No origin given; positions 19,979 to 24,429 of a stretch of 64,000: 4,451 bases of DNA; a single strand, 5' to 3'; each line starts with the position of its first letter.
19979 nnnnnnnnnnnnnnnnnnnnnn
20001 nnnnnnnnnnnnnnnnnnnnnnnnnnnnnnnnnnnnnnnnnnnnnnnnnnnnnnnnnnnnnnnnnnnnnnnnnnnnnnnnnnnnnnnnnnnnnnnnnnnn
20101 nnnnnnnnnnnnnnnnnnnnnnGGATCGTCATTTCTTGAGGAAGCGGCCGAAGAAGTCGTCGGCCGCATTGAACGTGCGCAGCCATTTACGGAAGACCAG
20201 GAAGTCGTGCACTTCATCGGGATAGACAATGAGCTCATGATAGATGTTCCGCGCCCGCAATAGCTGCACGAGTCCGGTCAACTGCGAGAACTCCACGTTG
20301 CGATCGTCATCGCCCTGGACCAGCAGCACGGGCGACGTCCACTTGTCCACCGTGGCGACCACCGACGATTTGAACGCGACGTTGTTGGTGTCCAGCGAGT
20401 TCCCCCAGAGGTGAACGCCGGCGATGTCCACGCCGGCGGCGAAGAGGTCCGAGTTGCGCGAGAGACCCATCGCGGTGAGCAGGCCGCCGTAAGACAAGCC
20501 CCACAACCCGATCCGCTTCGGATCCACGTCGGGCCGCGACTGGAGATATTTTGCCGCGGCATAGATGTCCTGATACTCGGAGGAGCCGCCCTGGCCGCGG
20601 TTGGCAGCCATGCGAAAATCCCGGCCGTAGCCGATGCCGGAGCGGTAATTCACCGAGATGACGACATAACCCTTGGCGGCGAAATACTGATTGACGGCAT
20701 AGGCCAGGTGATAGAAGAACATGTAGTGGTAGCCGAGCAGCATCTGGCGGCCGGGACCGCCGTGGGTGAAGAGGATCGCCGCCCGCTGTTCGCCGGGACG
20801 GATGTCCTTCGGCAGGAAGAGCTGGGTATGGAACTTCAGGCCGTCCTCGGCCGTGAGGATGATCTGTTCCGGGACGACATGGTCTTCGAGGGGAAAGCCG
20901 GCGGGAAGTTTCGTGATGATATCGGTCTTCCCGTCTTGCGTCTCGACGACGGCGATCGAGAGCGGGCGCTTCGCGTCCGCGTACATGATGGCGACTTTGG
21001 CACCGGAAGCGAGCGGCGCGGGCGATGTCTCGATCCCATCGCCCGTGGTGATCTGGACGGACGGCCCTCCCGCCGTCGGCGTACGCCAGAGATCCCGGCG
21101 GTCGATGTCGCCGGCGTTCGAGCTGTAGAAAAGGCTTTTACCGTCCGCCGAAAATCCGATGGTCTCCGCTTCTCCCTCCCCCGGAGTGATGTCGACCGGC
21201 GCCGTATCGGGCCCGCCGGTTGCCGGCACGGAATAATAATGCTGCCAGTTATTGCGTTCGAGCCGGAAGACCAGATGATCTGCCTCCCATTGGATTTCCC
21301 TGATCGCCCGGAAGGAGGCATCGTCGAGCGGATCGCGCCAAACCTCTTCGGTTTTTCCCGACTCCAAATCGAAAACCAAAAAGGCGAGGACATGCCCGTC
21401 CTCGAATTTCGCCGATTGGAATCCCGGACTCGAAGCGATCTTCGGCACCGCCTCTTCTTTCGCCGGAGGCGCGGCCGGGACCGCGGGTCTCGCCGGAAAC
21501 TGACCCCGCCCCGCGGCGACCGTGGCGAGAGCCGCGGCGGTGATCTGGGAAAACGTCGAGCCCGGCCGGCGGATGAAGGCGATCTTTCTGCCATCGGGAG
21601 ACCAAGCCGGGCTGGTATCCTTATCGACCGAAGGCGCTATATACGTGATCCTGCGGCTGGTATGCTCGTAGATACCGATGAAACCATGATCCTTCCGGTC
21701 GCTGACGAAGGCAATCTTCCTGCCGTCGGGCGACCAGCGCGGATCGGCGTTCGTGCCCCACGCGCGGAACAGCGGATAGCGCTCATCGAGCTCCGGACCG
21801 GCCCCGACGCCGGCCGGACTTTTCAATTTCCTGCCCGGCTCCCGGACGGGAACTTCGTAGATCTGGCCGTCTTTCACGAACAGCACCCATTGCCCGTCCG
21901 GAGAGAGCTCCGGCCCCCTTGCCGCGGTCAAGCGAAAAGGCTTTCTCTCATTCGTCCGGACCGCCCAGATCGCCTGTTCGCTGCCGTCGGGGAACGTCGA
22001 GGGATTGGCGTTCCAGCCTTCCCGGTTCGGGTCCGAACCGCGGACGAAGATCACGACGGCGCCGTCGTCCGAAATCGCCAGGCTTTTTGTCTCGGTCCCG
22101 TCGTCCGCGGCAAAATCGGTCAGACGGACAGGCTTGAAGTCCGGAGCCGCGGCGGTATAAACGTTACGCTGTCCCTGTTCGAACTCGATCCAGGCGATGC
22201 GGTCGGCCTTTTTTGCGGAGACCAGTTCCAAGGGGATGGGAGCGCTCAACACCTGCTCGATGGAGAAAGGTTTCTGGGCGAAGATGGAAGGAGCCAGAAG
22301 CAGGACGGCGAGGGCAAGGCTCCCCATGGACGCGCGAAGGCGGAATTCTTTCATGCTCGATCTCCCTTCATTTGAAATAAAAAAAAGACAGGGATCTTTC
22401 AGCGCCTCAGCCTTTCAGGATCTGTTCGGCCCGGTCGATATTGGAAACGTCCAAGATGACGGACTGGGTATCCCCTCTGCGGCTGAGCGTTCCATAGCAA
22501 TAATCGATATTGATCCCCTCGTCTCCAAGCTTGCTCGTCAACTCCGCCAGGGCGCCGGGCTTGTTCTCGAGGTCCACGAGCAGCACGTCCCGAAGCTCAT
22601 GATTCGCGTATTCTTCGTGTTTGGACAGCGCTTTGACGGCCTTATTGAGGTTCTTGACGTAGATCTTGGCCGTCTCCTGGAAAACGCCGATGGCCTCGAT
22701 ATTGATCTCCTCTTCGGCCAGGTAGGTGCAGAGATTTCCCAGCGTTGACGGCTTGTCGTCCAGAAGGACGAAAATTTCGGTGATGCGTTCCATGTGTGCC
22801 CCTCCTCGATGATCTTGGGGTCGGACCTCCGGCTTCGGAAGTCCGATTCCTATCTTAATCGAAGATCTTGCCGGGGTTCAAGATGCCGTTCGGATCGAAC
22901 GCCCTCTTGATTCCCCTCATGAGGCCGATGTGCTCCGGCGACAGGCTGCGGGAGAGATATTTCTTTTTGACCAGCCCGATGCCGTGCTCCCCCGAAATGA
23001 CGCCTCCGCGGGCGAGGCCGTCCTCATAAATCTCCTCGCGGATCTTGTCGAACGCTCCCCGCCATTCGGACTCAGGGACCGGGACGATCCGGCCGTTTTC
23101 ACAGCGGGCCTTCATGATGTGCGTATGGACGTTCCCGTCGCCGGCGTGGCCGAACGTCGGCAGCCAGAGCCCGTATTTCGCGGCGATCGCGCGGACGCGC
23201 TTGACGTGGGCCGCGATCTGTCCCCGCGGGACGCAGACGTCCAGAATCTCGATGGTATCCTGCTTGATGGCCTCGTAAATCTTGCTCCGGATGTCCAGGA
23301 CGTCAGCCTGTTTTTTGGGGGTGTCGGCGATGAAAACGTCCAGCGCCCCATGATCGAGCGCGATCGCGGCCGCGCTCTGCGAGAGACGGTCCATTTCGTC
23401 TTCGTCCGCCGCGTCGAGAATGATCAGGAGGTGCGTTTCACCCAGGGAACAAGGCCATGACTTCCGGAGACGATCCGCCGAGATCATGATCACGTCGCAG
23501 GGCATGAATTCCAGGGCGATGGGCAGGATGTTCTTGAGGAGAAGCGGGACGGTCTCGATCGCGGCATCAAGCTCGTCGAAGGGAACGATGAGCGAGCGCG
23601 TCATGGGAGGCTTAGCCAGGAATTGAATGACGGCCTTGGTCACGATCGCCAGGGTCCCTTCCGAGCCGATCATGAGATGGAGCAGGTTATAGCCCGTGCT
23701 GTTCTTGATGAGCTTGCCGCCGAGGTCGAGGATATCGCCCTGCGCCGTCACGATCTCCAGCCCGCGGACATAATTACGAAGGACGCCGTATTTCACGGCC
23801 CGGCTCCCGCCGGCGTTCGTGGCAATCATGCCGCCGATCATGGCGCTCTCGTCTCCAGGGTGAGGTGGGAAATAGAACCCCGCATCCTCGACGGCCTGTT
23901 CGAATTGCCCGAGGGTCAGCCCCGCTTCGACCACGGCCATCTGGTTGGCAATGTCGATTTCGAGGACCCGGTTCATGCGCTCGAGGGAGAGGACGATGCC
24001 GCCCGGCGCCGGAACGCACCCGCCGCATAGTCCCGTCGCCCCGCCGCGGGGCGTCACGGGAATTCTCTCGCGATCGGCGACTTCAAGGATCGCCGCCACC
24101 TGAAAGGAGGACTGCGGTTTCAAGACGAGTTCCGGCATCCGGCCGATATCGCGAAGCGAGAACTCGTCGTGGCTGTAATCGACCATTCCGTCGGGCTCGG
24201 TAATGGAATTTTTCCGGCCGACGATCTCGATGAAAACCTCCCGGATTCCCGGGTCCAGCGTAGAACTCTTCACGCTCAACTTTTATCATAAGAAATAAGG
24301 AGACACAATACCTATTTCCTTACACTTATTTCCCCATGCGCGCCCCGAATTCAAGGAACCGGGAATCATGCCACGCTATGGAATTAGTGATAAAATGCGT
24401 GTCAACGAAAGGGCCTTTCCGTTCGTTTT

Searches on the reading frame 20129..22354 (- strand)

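Call 55: search_protein_families(library=pfam, proteins=[window:20129-22354:-], max_evalue=0.00001)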
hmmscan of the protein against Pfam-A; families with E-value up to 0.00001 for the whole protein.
window:20129-22354:- (741 aa): 6 families
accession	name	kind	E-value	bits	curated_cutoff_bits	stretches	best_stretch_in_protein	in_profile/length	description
PF00326.27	Peptidase_S9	-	3.2e-32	112.2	22.6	1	554-740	6-211/213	Prolyl oligopeptidase family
PF07676.18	PD40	-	1.6e-23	82.5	20.9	1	199-225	8-33/38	WD40-like Beta Propeller Repeat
PF00930.27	DPPIV_N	-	1.4e-13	50.8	22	0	333-441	227-329/354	Dipeptidyl peptidase IV (DPP IV) N-terminal region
PF01738.24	DLH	-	1.5e-13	51.3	21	1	554-720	33-190/217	Dienelactone hydrolase family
PF02129.25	Peptidase_S15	-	6.8e-09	36.2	23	0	552-647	41-129/262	X-Pro dipeptidyl-peptidase (S15 family)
PF20434.5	BD-FAE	-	4.2e-08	33.4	26.8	0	554-636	39-113/215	BD-FAE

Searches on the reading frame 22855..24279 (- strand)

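Call 55: search_protein_families(library=pfam, proteins=[window:22855-24279:-], max_evalue=0.00001)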
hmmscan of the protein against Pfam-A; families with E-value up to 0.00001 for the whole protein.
window:22855-24279:- (474 aa): 2 families
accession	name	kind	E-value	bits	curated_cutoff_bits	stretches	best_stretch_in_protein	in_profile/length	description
PF02913.24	FAD-oxidase_C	-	1.6e-52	179.1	21.2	1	224-472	2-248/248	FAD linked oxidases, C-terminal domain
PF01565.28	FAD_binding_4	-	5.1e-39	133.6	26.4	1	49-186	1-138/139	FAD binding domain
